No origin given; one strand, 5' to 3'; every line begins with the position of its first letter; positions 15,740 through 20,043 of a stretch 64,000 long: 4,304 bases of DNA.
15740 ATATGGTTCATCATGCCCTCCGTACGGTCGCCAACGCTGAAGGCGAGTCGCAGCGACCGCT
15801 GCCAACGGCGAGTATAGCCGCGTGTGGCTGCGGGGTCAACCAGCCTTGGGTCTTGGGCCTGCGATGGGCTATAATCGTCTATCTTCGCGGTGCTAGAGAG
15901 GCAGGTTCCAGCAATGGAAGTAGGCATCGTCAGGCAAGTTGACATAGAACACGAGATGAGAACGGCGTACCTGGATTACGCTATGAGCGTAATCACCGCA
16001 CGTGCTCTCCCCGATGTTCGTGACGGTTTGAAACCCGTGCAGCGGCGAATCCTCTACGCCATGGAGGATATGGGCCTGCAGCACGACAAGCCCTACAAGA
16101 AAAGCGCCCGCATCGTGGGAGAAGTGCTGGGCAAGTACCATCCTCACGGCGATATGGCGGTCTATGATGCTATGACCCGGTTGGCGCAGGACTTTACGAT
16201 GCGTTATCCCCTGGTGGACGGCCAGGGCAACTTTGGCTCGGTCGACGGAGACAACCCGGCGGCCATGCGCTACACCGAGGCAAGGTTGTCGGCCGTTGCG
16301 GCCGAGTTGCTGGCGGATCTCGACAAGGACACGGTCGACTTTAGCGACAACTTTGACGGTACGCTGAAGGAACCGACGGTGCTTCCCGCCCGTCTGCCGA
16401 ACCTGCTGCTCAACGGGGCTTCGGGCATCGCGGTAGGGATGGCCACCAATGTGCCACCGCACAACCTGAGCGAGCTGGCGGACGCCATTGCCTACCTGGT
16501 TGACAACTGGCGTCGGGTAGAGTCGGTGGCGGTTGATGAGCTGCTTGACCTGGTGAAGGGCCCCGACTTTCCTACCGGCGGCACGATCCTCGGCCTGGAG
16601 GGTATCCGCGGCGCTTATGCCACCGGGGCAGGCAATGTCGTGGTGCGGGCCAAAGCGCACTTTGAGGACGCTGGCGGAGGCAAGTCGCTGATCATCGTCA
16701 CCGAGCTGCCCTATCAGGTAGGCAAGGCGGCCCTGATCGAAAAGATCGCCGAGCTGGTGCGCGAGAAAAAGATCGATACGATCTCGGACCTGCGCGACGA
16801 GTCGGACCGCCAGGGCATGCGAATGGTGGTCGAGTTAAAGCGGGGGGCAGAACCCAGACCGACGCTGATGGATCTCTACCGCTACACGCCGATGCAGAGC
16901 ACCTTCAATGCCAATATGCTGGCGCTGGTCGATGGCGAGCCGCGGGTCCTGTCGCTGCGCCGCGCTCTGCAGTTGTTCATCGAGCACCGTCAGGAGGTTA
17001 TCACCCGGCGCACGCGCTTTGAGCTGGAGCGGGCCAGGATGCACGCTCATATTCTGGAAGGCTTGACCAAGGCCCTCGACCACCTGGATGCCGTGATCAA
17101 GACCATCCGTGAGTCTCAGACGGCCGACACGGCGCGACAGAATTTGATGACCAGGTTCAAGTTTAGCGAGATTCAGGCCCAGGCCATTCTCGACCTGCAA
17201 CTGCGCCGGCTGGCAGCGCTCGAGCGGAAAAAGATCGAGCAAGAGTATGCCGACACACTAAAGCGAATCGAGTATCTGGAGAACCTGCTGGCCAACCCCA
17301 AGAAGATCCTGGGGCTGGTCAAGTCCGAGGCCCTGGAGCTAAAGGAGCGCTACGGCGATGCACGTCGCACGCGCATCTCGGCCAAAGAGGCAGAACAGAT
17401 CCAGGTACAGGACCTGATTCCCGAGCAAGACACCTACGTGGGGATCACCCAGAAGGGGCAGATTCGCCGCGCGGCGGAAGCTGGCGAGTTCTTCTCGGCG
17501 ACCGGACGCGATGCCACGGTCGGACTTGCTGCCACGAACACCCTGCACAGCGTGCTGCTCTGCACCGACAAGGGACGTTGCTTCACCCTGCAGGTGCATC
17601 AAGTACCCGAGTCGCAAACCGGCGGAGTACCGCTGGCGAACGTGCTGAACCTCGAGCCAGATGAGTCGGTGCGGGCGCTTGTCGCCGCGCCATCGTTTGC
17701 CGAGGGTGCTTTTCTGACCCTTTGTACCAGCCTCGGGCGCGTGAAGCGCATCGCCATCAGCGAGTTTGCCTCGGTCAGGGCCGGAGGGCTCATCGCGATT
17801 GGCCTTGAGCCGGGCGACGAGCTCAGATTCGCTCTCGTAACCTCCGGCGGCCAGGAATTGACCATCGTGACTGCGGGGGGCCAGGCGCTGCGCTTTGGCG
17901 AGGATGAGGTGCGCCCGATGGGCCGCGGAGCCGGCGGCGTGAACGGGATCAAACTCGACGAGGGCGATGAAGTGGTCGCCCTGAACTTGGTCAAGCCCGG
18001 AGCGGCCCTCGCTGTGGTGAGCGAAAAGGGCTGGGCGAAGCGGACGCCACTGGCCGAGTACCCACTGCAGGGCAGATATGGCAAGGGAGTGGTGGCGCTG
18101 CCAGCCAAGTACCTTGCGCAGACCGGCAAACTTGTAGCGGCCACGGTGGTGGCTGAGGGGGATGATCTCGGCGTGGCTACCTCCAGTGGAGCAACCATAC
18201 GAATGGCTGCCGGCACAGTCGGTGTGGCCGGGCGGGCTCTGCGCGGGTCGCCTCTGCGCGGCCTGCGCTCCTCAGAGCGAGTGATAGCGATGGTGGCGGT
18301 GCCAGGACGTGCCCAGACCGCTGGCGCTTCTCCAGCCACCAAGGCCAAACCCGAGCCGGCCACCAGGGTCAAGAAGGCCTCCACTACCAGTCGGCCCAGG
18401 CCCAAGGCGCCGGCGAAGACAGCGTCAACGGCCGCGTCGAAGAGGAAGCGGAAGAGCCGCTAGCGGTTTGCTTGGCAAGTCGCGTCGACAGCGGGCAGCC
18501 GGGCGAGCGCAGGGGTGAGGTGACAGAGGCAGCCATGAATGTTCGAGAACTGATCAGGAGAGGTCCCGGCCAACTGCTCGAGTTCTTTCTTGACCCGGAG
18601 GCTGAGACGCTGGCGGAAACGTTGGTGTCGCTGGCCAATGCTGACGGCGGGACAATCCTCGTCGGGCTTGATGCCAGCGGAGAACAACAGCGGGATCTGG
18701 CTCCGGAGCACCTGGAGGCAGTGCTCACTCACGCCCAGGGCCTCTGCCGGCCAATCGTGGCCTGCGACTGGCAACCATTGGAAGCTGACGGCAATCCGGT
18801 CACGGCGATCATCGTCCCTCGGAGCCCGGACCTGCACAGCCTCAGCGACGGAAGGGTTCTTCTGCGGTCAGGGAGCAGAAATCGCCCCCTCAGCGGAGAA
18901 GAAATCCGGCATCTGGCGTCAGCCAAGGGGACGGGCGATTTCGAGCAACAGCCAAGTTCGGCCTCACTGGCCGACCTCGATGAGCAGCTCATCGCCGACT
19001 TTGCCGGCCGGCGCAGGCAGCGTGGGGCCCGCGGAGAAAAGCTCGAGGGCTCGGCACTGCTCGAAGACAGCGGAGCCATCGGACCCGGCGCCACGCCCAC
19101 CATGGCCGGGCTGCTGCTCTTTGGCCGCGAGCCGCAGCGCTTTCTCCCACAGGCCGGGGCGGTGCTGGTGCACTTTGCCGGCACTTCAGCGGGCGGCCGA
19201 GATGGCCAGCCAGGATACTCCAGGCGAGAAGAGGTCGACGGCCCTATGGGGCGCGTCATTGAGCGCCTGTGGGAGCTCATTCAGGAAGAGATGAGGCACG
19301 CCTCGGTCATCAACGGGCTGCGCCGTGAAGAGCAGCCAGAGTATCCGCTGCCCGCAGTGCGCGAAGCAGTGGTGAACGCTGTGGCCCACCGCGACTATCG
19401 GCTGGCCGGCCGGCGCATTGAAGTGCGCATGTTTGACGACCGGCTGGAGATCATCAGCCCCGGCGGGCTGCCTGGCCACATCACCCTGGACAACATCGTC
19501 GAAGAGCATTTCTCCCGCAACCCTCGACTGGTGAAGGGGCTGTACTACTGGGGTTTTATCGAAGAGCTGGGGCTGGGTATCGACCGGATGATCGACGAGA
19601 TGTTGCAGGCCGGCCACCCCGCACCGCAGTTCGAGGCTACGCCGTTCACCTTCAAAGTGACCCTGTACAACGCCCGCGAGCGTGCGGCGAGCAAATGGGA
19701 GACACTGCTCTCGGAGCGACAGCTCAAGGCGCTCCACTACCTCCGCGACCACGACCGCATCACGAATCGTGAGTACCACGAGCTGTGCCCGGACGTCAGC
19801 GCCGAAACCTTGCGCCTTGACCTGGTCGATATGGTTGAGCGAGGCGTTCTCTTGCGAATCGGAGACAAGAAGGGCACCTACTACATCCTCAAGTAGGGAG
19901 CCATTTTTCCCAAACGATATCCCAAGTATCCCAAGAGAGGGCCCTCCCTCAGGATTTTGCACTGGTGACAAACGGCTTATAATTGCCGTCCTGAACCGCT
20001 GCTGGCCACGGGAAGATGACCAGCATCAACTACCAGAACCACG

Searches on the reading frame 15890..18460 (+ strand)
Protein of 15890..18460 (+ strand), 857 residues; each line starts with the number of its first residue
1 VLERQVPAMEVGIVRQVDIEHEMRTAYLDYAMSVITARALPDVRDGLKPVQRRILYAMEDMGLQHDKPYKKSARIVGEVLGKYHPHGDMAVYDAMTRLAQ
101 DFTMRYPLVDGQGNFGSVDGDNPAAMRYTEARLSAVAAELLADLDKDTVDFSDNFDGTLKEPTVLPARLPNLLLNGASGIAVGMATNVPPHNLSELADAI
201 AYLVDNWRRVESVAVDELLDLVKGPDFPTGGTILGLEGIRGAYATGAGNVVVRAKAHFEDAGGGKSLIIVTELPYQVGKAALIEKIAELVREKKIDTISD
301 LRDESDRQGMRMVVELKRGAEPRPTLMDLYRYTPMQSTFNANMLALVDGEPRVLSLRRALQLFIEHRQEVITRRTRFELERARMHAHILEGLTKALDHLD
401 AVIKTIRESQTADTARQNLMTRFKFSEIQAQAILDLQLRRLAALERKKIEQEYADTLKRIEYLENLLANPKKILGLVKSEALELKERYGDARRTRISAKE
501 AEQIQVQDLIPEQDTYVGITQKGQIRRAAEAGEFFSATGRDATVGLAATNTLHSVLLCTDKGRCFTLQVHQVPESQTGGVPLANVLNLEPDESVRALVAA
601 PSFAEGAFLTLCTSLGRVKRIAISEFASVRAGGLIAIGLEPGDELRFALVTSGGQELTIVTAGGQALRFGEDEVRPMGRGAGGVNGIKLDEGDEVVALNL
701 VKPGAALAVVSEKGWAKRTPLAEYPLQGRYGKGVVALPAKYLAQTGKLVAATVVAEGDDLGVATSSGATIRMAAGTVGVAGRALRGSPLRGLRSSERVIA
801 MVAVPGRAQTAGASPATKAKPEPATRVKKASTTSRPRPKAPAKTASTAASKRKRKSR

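Call 39: search_protein_families(library=pfam, proteins=[window:15890-18460:+], max_evalue=0.00001)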
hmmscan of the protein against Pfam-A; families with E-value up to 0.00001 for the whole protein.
window:15890-18460:+ (857 aa): 2 families
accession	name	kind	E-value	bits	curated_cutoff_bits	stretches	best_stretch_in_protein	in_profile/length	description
PF00521.26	DNA_topoisoIV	-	9e-162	539.3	31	1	38-480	1-430/432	DNA gyrase/topoisomerase IV, subunit A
PF03989.18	DNA_gyraseA_C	-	6e-41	138.1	27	3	656-701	2-47/48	DNA gyrase C-terminal domain, beta-propeller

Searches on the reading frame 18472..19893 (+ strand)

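Call 39: search_protein_families(library=pfam, proteins=[window:18472-19893:+], max_evalue=0.00001)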
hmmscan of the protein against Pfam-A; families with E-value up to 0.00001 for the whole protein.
window:18472-19893:+ (474 aa): 2 families
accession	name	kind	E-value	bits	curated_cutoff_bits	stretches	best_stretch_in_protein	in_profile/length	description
PF13749.12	HATPase_c_4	-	7e-23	80.9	26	1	313-398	1-89/89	Putative ATP-dependent DNA helicase recG C-terminal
PF04326.19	SLFN_AlbA_2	-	3.2e-09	37.8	25.3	1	45-140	18-117/118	Schlafen, AlbA_2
